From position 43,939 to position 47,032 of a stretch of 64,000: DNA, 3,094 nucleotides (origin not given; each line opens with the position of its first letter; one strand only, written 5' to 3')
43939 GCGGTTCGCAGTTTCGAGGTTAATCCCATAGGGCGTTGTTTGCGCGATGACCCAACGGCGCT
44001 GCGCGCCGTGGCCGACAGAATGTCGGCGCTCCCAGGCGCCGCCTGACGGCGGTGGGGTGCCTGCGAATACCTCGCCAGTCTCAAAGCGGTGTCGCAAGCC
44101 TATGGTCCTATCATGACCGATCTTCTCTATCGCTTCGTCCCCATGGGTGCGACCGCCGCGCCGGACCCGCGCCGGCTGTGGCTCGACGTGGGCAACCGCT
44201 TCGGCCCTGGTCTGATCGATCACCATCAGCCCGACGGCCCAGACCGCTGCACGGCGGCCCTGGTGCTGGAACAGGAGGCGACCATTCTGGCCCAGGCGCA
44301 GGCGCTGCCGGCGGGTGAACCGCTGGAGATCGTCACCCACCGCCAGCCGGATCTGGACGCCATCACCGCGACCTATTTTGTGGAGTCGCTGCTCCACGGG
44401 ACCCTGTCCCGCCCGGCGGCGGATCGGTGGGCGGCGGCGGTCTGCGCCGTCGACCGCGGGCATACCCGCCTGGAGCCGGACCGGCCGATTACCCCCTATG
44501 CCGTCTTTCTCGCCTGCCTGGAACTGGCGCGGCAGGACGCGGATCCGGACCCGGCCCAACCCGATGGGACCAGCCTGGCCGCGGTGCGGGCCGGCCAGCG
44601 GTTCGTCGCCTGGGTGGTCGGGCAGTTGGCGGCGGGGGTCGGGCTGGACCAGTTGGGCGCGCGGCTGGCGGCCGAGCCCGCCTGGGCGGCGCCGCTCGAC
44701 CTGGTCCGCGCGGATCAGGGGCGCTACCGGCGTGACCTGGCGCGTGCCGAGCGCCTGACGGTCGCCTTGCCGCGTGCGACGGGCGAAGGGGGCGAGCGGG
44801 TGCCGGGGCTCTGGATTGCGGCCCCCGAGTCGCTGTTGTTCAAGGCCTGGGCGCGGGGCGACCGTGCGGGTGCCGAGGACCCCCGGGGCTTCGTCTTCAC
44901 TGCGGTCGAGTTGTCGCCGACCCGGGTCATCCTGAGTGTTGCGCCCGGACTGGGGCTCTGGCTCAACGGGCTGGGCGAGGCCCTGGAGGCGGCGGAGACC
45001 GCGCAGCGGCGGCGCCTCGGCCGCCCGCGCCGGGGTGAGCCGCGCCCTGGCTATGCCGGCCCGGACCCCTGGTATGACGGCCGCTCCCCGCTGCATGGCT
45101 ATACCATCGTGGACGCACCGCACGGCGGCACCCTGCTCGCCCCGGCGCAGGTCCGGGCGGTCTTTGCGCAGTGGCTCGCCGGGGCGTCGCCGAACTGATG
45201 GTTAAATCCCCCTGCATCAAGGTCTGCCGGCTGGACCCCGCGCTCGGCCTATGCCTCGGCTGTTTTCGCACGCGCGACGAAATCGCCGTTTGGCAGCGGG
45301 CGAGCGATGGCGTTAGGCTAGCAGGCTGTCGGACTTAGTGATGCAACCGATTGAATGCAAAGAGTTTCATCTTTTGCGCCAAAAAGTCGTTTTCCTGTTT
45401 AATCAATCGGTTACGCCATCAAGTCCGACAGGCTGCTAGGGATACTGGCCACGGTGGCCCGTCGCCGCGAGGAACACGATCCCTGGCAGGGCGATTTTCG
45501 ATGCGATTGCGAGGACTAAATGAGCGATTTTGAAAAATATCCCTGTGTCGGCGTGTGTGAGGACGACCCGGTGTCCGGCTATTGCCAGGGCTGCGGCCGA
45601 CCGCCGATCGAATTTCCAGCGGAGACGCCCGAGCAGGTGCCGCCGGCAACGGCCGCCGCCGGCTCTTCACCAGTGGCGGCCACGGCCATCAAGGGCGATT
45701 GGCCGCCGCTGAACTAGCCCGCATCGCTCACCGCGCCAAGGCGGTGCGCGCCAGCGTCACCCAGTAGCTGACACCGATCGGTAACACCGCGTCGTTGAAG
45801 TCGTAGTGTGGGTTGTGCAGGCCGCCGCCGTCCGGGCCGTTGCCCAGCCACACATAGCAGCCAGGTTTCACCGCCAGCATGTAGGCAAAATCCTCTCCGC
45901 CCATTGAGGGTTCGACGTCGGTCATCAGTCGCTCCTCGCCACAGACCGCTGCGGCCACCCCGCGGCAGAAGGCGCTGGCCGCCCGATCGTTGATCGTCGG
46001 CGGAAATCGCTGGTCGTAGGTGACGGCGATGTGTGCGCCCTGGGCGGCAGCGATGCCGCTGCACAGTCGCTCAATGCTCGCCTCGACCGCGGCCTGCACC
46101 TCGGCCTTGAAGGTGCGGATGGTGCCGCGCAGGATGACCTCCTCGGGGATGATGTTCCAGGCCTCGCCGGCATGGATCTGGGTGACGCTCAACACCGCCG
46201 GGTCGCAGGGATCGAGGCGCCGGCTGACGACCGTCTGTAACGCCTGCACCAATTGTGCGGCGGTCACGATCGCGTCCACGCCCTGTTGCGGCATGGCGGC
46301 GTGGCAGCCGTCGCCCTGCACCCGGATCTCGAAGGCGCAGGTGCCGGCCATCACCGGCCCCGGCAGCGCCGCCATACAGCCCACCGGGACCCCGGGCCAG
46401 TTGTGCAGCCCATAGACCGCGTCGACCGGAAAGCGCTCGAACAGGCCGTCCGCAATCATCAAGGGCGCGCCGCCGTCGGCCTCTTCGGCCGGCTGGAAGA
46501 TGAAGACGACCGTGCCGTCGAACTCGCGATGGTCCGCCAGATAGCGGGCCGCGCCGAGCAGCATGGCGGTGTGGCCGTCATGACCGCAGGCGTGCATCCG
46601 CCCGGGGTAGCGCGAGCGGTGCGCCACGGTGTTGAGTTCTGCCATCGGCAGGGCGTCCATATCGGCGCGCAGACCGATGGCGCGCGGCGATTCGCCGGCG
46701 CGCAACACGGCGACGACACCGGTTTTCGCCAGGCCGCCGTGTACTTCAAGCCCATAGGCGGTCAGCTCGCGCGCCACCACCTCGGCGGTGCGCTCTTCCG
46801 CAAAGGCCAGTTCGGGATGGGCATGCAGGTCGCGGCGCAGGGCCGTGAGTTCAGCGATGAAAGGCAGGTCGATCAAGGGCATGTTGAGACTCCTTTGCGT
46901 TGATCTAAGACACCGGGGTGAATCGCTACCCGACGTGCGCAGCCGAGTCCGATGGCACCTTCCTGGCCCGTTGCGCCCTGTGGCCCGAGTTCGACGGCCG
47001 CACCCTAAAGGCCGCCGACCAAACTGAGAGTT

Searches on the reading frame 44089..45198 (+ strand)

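Call 22: search_protein_families(library=pfam, max_evalue=0.001, proteins=[window:44089-45198:+])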
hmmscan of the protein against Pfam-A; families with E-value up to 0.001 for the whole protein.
window:44089-45198:+ (369 aa): 0 families

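Call 84: search_protein_families(library=pfam, max_evalue=0.1, proteins=[window:44089-45198:+])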
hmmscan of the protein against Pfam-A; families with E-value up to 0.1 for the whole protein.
window:44089-45198:+ (369 aa): 3 families
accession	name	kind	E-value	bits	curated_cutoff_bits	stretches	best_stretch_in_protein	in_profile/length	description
PF01368.27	DHH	-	0.0065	17.2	28.1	0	81-125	4-50/125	DHH family, N-terminal domain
PF09536.15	DUF2378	-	0.0092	16.2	22.2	1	98-184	8-92/177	Protein of unknown function (DUF2378)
PF10006.14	DUF2249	-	0.025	14.8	29.5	1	64-88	14-38/70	Uncharacterized conserved protein (DUF2249)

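Call 85: search_protein_families(library=padloc, max_evalue=0.1, proteins=[window:44089-45198:+])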
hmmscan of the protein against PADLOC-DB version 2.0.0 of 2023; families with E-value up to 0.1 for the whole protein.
window:44089-45198:+ (369 aa): 0 families

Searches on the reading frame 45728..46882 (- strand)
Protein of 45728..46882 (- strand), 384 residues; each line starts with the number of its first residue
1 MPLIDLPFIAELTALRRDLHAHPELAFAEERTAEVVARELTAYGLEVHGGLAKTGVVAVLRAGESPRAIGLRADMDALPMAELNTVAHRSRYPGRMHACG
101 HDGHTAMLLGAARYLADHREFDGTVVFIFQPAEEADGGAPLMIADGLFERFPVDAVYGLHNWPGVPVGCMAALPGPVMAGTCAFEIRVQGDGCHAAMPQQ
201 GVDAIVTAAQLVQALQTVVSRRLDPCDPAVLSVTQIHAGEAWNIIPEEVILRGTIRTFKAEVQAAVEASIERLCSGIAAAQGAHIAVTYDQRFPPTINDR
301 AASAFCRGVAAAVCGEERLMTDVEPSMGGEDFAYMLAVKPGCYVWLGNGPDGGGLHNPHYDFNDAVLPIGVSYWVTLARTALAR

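Call 22: search_protein_families(library=pfam, max_evalue=0.001, proteins=[window:45728-46882:-])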
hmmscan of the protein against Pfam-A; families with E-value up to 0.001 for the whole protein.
window:45728-46882:- (384 aa): 2 families
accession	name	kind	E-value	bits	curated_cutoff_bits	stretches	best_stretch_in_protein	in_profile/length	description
PF01546.33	Peptidase_M20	-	9.2e-49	166.6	24.6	1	71-379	2-205/206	Peptidase family M20/M25/M40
PF07687.19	M20_dimer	-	7.5e-13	48.8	21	1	180-275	5-100/107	Peptidase dimerisation domain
